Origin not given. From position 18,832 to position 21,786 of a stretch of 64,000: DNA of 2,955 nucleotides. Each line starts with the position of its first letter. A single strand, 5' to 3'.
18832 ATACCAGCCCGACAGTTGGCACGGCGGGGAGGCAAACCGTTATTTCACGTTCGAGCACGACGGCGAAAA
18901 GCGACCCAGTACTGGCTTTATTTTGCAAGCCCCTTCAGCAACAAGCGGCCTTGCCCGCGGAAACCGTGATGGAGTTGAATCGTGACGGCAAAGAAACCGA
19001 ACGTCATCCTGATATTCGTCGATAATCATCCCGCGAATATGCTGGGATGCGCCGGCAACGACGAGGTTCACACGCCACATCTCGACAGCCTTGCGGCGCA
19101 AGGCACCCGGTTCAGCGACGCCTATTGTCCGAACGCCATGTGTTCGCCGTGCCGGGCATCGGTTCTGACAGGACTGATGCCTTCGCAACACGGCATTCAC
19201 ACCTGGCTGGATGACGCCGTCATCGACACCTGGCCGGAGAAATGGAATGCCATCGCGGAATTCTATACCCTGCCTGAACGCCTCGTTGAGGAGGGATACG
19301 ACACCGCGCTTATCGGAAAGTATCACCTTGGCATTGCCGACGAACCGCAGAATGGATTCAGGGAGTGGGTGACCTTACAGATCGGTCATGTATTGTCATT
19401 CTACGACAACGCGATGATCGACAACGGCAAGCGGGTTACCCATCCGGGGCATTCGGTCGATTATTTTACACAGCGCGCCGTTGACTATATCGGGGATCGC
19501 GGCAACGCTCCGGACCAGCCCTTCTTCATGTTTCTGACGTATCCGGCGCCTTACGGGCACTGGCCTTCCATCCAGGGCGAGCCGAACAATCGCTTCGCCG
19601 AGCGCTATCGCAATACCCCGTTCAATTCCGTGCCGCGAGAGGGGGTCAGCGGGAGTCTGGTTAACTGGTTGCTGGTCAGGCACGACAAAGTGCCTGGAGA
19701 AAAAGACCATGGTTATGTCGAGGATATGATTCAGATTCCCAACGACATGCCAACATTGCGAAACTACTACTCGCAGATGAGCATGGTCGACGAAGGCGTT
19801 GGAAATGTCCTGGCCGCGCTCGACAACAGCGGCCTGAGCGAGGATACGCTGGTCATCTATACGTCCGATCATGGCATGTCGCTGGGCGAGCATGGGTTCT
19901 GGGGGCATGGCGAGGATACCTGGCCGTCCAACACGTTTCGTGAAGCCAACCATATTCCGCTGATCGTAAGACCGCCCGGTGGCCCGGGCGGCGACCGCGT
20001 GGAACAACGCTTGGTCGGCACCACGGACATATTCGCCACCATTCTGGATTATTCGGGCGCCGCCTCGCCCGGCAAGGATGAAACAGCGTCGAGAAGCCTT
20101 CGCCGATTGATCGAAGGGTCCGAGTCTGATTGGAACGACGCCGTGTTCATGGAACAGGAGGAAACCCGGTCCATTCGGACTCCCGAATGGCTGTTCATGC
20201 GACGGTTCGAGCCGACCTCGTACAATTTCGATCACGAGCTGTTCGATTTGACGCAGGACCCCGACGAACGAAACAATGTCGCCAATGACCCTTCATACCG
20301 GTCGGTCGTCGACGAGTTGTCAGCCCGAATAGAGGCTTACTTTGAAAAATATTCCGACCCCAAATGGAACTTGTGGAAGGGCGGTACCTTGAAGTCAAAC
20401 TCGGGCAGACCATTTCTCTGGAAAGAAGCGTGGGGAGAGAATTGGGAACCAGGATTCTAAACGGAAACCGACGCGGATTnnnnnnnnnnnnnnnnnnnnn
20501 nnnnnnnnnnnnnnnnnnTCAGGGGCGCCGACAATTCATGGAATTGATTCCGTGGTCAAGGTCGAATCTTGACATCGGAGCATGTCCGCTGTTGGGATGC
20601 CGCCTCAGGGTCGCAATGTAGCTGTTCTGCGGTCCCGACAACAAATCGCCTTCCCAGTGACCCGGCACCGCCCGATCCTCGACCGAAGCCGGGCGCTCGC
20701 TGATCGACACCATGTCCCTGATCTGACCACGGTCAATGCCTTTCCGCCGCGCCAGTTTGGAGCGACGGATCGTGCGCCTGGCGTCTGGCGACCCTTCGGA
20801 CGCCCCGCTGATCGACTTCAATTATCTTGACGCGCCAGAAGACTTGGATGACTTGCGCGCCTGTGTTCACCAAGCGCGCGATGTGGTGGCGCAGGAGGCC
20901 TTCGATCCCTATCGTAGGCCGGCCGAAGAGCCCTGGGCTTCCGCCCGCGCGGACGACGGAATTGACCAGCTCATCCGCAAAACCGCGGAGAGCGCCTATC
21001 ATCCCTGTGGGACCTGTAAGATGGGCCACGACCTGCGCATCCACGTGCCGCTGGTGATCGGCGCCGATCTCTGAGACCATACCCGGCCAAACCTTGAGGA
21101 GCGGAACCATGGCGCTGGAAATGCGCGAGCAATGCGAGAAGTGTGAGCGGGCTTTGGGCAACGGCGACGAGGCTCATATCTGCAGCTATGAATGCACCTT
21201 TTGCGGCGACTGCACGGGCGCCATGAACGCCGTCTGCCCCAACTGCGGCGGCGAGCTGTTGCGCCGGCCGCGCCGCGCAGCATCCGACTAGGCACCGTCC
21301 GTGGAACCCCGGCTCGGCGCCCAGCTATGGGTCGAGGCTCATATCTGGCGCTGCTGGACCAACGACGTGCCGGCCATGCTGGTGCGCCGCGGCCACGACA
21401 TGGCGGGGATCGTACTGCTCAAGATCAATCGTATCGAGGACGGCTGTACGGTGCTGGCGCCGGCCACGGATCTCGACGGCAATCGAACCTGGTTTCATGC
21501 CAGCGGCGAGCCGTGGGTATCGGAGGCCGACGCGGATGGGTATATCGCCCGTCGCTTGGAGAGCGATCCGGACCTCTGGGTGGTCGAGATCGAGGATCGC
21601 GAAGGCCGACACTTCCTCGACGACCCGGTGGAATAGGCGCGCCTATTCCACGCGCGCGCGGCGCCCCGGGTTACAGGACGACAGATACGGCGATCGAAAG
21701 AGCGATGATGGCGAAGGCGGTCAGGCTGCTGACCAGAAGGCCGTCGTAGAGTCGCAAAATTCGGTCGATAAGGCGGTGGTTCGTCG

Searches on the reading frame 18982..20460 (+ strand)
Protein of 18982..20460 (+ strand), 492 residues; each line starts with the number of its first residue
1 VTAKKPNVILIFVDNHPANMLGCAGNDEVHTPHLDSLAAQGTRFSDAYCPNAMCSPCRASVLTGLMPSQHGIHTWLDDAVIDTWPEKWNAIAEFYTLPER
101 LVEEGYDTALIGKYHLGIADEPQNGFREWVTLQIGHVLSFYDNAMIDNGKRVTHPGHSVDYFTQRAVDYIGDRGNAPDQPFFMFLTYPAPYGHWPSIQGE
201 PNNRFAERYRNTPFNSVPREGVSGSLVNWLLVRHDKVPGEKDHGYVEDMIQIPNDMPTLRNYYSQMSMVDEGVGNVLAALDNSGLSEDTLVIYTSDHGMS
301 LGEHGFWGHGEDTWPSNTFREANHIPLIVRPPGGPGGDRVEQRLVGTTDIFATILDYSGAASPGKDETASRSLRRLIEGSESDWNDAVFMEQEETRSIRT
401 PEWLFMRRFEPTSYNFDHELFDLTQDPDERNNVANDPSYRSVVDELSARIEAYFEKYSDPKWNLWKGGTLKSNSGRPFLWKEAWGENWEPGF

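Call 24: search_protein_families(library=pfam, max_evalue=0.01, proteins=[window:18982-20460:+])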
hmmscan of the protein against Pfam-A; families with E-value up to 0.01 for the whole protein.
window:18982-20460:+ (492 aa): 6 families
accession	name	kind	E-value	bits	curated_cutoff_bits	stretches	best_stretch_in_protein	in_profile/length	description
PF00884.28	Sulfatase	-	6.4e-48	164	25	1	6-359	1-300/301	Sulfatase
PF01663.27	Phosphodiest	-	9.5e-14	52.2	23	2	8-77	1-69/342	Type I phosphodiesterase / nucleotide pyrophosphatase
PF16347.10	SGSH_C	-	8.5e-13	49.2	29.3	1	318-452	11-150/154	N-sulphoglucosamine sulphohydrolase, C-terminal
PF02995.22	DUF229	-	0.00048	19.4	25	1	261-304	305-348/496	Protein of unknown function (DUF229)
PF14707.11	Sulfatase_C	-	0.0025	18.8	30.9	1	419-455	57-94/127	C-terminal region of aryl-sulfatase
PF07394.17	DUF1501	-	0.0085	15.7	27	0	264-300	266-302/390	Protein of unknown function (DUF1501)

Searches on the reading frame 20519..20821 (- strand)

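Call 24: search_protein_families(library=pfam, max_evalue=0.01, proteins=[window:20519-20821:-])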
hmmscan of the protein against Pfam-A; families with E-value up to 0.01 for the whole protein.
window:20519-20821:- (100 aa): 0 families

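Call 45: search_protein_families(library=ncbifam, max_evalue=0.01, proteins=[window:20519-20821:-])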
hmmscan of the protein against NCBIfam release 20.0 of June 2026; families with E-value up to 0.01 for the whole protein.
window:20519-20821:- (100 aa): 1 family
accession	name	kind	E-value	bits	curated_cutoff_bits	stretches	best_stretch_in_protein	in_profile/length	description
NF033563.0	transpos_IS30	equivalog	3.3e-12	46.7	80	1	16-72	93-153/267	IS30 family transposase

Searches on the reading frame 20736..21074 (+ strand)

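Call 24: search_protein_families(library=pfam, max_evalue=0.01, proteins=[window:20736-21074:+])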
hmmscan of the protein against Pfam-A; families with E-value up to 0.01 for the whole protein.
window:20736-21074:+ (112 aa): 1 family
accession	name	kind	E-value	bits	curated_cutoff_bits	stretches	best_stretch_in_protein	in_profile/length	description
PF05199.19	GMC_oxred_C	-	2.8e-19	70.5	24.6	1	13-99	7-97/139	GMC oxidoreductase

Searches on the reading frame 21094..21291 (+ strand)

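Call 24: search_protein_families(library=pfam, max_evalue=0.01, proteins=[window:21094-21291:+])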
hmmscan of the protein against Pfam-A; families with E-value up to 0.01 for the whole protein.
window:21094-21291:+ (65 aa): 1 family
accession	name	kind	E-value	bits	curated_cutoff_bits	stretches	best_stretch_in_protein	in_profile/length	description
PF06906.16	DUF1272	-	3.7e-24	85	25.3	1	7-61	1-57/57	Protein of unknown function (DUF1272)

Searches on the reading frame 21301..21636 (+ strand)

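Call 24: search_protein_families(library=pfam, max_evalue=0.01, proteins=[window:21301-21636:+])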
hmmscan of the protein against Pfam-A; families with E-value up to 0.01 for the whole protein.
window:21301-21636:+ (111 aa): 1 family
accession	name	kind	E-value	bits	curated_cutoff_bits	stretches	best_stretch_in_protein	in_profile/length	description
PF07372.17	DUF1491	-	2.4e-31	108.6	25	1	5-107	1-104/104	Protein of unknown function (DUF1491)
